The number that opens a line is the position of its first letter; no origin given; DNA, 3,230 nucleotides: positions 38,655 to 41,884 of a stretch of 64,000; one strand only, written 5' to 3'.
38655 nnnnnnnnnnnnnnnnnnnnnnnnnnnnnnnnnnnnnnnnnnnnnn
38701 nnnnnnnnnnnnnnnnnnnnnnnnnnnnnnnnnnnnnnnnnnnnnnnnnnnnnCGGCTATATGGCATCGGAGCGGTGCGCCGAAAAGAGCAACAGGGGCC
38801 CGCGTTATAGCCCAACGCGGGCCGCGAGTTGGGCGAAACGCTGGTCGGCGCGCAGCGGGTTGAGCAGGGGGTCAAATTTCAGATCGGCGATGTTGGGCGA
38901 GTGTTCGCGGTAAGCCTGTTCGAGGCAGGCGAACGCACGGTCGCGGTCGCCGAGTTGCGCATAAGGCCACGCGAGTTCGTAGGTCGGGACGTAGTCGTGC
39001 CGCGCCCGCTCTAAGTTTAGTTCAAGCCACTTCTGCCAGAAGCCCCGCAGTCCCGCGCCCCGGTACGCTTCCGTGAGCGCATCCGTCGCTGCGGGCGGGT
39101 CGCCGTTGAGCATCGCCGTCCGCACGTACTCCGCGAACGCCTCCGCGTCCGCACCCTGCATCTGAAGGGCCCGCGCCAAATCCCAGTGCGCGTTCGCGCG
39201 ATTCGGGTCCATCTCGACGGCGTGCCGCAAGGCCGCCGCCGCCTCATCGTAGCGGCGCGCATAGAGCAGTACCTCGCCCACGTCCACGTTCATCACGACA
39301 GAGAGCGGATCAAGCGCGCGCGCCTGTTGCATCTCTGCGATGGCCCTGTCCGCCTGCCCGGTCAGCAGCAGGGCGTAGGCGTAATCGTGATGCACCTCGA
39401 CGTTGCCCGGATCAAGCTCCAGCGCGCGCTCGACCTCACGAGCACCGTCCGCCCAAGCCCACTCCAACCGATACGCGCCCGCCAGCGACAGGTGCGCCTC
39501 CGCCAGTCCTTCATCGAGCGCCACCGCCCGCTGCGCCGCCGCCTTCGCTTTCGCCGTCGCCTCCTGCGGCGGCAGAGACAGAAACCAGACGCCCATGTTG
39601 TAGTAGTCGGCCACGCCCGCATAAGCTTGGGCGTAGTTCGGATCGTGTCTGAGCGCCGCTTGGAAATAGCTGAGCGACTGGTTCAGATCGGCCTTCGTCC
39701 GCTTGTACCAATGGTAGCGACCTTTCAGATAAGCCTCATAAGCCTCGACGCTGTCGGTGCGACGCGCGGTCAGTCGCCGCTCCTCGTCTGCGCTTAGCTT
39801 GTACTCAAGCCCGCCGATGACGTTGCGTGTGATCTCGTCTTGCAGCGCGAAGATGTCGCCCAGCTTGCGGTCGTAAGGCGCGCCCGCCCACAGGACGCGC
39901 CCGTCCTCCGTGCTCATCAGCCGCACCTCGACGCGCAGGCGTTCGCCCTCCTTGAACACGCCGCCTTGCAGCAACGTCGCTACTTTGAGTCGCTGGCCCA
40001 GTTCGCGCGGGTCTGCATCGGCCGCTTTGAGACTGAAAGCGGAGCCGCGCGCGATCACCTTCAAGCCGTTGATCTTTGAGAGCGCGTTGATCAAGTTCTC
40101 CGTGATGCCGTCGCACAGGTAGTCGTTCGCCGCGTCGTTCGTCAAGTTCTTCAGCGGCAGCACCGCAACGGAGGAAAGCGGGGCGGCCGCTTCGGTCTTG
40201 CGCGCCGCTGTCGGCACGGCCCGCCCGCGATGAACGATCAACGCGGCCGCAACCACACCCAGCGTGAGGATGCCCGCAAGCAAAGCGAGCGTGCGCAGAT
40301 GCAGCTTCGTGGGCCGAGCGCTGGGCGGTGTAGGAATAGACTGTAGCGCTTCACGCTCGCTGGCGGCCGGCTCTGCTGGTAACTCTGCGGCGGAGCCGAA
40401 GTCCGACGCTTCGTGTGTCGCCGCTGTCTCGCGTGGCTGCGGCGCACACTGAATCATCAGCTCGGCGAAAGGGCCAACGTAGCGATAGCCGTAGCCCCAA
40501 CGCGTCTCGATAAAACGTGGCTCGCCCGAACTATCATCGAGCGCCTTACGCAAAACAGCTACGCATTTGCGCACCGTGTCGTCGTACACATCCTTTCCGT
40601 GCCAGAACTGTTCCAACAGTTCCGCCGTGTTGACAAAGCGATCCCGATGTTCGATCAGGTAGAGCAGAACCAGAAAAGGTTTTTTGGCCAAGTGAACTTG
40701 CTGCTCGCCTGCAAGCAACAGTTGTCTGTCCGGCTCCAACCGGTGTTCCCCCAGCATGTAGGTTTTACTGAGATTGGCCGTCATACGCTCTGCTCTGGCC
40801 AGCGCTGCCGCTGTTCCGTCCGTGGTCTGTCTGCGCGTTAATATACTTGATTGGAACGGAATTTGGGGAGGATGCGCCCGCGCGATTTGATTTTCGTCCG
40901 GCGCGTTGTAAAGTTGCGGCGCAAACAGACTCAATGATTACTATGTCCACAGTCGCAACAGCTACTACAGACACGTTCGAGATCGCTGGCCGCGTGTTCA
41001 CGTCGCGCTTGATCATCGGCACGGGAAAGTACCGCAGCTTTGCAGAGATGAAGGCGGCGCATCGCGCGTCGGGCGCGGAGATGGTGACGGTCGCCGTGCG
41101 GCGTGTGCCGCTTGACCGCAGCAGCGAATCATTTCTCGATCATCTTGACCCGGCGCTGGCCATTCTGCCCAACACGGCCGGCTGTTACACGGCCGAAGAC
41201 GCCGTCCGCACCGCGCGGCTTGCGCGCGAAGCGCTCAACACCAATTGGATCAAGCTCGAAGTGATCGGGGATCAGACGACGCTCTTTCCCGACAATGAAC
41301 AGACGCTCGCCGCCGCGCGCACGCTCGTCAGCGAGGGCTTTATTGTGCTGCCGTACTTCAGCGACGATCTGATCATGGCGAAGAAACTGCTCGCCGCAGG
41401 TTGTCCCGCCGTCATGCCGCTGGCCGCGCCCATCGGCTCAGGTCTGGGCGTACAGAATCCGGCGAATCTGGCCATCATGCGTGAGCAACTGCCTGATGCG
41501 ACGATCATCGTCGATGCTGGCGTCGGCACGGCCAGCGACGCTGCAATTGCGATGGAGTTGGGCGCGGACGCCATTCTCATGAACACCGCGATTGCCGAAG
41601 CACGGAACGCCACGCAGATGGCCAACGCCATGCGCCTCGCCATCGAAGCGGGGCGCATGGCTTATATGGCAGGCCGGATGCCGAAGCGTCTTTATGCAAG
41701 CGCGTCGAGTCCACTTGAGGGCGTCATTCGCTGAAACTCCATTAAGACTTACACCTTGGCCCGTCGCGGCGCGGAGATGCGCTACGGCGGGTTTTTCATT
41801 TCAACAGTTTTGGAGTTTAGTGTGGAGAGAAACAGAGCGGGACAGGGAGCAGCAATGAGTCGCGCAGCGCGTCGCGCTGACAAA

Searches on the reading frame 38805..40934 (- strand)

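Call 12: search_protein_families(library=pfam, proteins=[window:38805-40934:-], max_evalue=0.001)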
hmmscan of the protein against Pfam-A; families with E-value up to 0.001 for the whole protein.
window:38805-40934:- (709 aa): 11 families
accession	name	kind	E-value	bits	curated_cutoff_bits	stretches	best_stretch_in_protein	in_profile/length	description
PF00486.34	Trans_reg_C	-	1e-15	58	26.2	1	78-151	2-76/77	Transcriptional regulatory protein, C terminal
PF13431.12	TPR_17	-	2.2e-13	49.8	24.4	1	502-533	3-34/34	Tetratricopeptide repeat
PF07719.23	TPR_2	-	8.8e-13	47.7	27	0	553-578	8-33/34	Tetratricopeptide repeat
PF14559.12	TPR_19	-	2.2e-11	44.3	25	2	498-543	11-56/68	Tetratricopeptide repeat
PF13414.12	TPR_11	-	3.1e-08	33.6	26.8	1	561-594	9-42/42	TPR repeat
PF13181.12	TPR_8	-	4.8e-08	33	25.7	0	553-578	8-33/34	Tetratricopeptide repeat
PF13432.12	TPR_16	-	7.9e-07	29.9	32.7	1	553-606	4-56/65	Tetratricopeptide repeat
PF13428.12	TPR_14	-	1.3e-05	25.9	23.5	0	513-545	2-34/44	Tetratricopeptide repeat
PF23914.1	TPR_CcmH_CycH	-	1.3e-05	25.5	42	0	553-597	57-101/158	Cytochrome c-type biogenesis protein H TPR domain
PF00515.34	TPR_1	-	0.00068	19.8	27.8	0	553-578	8-33/34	Tetratricopeptide repeat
PF12895.13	ANAPC3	-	0.0008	20.1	27.2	1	502-571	13-81/82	Anaphase-promoting complex, cyclosome, subunit 3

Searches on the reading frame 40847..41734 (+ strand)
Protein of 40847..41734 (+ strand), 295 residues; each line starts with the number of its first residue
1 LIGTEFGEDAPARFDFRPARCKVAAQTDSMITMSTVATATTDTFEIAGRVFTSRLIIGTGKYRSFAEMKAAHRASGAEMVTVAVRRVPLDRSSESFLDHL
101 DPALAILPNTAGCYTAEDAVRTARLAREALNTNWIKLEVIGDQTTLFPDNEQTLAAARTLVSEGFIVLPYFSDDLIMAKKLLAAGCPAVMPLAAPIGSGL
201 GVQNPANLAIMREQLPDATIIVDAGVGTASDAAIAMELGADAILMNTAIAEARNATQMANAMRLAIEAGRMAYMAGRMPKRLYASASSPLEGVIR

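Call 12: search_protein_families(library=pfam, proteins=[window:40847-41734:+], max_evalue=0.001)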
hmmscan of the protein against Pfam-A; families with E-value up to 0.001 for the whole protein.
window:40847-41734:+ (295 aa): 1 family
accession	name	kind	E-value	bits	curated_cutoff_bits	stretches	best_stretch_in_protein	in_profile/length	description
PF05690.20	ThiG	-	1.1e-104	349.6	23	1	45-289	1-247/247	Thiazole biosynthesis protein ThiG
